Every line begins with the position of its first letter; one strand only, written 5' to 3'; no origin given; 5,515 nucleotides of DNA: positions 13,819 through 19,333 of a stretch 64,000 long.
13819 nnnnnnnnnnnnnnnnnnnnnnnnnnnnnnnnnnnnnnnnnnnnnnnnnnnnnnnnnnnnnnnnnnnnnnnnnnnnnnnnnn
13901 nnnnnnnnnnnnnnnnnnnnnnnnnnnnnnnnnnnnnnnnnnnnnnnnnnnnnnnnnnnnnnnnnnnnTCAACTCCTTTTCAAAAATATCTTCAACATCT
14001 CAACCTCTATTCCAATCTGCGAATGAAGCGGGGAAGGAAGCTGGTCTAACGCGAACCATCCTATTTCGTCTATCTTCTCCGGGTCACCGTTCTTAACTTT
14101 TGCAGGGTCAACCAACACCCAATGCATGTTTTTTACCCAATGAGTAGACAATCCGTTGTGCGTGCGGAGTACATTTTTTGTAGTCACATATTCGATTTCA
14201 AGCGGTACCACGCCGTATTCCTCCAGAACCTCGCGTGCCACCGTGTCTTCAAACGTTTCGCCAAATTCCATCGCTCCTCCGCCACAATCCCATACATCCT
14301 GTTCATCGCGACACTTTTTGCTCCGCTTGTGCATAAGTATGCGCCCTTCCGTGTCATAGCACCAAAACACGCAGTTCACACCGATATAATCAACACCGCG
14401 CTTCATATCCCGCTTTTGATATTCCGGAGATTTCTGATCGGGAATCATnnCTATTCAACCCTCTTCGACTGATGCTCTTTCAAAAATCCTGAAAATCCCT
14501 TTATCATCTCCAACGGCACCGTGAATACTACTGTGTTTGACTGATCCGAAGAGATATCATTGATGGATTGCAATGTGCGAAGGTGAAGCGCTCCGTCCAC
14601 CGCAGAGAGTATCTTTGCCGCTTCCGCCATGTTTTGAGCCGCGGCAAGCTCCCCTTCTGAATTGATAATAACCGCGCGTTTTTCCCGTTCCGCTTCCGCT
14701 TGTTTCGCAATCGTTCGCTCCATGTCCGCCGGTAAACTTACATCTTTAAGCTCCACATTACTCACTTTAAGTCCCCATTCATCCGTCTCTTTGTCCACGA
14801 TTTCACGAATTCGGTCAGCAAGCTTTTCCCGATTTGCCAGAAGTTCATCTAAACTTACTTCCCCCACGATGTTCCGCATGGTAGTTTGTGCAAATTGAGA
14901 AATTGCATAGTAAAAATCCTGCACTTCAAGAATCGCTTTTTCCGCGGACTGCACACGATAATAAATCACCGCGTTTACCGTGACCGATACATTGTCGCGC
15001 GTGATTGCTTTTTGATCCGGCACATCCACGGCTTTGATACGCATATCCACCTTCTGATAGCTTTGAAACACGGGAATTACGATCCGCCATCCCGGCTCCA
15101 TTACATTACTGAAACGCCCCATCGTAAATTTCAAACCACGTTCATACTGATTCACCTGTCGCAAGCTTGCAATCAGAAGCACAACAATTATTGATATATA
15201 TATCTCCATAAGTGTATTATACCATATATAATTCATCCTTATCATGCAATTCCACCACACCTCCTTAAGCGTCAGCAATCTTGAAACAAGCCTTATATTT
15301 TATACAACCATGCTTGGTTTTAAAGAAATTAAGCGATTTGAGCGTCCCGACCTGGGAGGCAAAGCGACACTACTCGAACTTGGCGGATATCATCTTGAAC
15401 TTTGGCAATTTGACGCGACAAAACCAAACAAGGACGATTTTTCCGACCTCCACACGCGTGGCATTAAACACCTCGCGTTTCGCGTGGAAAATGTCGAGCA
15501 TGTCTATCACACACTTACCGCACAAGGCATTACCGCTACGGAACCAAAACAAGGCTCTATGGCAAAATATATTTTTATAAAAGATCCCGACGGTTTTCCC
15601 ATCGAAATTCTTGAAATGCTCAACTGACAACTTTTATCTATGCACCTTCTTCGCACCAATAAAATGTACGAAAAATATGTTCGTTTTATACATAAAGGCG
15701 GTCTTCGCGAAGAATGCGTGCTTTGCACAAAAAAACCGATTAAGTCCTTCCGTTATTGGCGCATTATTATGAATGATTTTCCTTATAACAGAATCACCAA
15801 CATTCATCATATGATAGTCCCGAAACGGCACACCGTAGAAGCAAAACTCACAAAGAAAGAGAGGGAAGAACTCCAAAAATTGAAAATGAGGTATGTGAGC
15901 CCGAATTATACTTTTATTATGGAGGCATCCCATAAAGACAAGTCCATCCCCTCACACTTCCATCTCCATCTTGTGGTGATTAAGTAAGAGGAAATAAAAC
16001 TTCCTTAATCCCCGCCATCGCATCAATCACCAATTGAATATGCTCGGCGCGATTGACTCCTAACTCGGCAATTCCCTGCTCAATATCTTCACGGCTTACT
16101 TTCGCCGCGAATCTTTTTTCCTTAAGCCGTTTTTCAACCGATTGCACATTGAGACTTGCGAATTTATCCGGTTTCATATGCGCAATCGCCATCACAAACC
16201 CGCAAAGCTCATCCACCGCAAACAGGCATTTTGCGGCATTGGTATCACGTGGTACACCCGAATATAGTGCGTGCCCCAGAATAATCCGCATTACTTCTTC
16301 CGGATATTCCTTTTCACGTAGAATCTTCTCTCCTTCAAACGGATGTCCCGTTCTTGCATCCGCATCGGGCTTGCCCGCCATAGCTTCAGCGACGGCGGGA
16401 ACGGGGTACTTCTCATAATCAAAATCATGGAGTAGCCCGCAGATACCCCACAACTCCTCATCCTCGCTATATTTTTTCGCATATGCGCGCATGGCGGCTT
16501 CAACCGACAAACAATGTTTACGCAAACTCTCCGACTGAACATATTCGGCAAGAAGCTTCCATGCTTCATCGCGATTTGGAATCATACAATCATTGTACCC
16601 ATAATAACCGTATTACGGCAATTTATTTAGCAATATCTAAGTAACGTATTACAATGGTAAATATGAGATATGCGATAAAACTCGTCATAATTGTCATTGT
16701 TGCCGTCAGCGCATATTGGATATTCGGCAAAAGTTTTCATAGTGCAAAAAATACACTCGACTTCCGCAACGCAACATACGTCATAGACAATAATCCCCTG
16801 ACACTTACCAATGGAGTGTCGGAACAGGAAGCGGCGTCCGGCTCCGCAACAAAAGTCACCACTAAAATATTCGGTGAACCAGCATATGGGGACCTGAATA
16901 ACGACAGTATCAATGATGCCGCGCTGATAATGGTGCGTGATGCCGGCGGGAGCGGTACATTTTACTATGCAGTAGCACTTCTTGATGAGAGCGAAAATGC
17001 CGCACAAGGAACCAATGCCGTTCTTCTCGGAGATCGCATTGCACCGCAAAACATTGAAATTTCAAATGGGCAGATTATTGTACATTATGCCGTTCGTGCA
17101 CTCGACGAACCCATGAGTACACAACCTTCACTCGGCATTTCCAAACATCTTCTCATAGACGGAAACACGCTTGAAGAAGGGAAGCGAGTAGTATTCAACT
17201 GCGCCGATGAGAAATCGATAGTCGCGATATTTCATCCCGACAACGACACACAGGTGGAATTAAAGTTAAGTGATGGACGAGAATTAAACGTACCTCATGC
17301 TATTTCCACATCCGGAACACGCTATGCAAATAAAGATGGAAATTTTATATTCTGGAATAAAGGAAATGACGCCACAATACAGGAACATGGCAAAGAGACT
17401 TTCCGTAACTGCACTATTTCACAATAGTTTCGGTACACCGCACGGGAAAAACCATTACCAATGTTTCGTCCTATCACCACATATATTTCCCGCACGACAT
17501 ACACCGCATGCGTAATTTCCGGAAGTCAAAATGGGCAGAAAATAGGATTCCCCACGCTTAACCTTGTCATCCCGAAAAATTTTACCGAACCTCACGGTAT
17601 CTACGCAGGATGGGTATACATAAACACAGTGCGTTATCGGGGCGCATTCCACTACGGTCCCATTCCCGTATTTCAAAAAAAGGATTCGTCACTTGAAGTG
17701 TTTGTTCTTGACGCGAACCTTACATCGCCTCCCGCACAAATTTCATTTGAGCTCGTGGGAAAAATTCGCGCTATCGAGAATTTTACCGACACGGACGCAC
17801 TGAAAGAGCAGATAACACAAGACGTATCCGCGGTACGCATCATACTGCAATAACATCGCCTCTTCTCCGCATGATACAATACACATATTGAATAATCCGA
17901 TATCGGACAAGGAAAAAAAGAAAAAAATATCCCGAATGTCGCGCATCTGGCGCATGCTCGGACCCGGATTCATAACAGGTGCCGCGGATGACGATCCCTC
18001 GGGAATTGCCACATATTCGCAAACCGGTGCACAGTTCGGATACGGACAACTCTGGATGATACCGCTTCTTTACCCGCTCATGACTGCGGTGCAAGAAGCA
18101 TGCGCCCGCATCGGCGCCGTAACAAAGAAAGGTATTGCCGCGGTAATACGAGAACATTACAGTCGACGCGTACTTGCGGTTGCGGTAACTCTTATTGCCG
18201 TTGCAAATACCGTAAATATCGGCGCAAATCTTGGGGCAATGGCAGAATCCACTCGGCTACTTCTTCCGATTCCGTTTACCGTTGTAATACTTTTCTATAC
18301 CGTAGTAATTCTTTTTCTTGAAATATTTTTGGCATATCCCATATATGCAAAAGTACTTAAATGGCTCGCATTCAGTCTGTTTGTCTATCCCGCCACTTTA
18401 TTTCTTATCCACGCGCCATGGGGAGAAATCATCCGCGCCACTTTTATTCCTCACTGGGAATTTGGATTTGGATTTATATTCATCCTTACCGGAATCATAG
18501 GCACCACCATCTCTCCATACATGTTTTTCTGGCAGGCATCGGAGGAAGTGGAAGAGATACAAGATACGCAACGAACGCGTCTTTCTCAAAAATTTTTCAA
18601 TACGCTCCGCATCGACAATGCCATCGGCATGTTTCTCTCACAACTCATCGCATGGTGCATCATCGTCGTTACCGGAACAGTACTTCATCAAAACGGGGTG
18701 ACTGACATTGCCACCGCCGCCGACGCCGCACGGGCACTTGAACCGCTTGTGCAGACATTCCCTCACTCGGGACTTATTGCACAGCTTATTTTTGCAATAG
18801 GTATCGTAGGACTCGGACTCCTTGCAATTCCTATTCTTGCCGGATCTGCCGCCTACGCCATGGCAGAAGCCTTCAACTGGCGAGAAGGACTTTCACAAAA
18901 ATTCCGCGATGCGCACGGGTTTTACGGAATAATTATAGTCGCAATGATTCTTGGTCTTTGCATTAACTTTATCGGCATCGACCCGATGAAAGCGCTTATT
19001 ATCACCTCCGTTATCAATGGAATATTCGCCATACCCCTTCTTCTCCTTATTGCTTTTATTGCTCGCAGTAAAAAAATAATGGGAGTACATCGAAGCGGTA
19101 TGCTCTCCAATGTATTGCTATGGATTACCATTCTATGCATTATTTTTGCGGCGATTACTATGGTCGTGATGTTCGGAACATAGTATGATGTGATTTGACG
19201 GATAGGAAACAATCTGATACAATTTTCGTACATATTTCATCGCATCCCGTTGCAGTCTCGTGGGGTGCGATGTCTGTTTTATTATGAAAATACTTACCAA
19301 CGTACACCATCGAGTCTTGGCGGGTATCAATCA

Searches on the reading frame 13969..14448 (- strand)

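Call 97: search_protein_families(library=pfam, proteins=[window:13969-14448:-], max_evalue=0.001)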
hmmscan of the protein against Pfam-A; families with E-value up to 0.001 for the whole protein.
window:13969-14448:- (159 aa): 1 family
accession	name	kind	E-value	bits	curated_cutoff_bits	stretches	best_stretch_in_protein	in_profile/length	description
PF00293.34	NUDIX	-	9.2e-17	61.7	21.1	1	27-140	8-122/134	NUDIX domain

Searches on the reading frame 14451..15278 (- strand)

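Call 108: search_protein_families(library=pfam, proteins=[window:14451-15278:-], max_evalue=0.001)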
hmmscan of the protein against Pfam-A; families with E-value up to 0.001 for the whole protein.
window:14451-15278:- (275 aa): 2 families
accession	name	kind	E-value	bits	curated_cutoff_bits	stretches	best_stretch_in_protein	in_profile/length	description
PF01145.31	Band_7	-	9.9e-41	140.1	23.6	1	41-210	2-175/176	SPFH domain / Band 7 family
PF13421.11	Band_7_1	-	1.9e-07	31.3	24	1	128-195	139-208/211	SPFH domain-Band 7 family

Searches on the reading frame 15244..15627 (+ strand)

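Call 108: search_protein_families(library=pfam, proteins=[window:15244-15627:+], max_evalue=0.001)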
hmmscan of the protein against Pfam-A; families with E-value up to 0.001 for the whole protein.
window:15244-15627:+ (127 aa): 3 families
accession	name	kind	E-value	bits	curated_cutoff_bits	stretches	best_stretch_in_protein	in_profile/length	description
PF00903.31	Glyoxalase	-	1.7e-18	67.6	20.6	1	3-122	2-121/121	Glyoxalase/Bleomycin resistance protein/Dioxygenase superfamily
PF13669.12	Glyoxalase_4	-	1.6e-10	41.6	27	1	4-104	1-101/109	Glyoxalase/Bleomycin resistance protein/Dioxygenase superfamily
PF13468.12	Glyoxalase_3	-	1.1e-08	35.7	25.1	1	3-102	1-106/176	Glyoxalase-like domain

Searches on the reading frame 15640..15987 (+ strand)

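Call 108: search_protein_families(library=pfam, proteins=[window:15640-15987:+], max_evalue=0.001)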
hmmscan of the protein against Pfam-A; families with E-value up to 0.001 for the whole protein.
window:15640-15987:+ (115 aa): 1 family
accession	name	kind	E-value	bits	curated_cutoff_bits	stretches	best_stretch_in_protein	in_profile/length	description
PF12239.13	DUF3605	-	1.7e-05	25.5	23.6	1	7-88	35-118/154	Protein of unknown function (DUF3605)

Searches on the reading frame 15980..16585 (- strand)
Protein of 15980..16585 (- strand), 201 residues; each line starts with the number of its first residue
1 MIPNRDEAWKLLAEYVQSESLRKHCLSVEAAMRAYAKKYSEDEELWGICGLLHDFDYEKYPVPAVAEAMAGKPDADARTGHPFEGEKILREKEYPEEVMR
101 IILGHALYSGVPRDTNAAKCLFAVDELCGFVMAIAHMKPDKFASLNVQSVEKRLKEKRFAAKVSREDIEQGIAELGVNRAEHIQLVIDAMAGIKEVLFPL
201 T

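Call 108: search_protein_families(library=pfam, proteins=[window:15980-16585:-], max_evalue=0.001)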
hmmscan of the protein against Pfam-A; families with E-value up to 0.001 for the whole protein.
window:15980-16585:- (201 aa): 1 family
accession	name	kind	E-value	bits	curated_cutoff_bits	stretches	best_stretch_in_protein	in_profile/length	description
PF01966.28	HD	-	1.3e-09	38.8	22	1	23-127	3-113/116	HD domain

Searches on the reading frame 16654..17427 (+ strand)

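Call 108: search_protein_families(library=pfam, proteins=[window:16654-17427:+], max_evalue=0.001)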
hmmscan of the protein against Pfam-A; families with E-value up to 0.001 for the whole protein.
window:16654-17427:+ (257 aa): 1 family
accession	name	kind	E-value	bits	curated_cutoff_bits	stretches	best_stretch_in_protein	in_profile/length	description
PF09864.15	MliC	-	9.9e-13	48.3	22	1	181-249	1-65/67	Membrane-bound lysozyme-inhibitor of c-type lysozyme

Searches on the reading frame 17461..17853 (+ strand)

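Call 108: search_protein_families(library=pfam, proteins=[window:17461-17853:+], max_evalue=0.001)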
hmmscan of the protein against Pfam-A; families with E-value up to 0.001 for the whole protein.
window:17461-17853:+ (130 aa): 1 family
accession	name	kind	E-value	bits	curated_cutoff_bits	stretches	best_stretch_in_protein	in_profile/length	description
PF01687.23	Flavokinase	-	6.2e-26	91.5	19.6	1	13-128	6-123/124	Riboflavin kinase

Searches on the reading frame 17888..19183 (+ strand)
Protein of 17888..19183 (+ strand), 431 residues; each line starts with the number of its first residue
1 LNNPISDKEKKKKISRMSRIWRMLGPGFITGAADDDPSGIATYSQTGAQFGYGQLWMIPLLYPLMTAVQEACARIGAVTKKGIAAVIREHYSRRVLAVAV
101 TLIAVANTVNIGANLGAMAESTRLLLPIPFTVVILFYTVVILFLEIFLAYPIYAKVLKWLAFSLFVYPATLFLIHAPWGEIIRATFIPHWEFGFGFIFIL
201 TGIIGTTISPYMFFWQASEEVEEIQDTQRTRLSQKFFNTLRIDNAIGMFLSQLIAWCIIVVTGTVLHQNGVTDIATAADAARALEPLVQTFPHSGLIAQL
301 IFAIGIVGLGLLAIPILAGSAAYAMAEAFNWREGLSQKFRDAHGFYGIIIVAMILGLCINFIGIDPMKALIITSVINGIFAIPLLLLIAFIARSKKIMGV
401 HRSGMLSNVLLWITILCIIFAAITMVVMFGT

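Call 108: search_protein_families(library=pfam, proteins=[window:17888-19183:+], max_evalue=0.001)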
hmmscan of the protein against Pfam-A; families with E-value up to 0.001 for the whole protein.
window:17888-19183:+ (431 aa): 1 family
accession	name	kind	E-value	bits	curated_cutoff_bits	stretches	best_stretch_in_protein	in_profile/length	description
PF01566.24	Nramp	-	1.5e-72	245.1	29.8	1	40-403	1-355/357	Natural resistance-associated macrophage protein-like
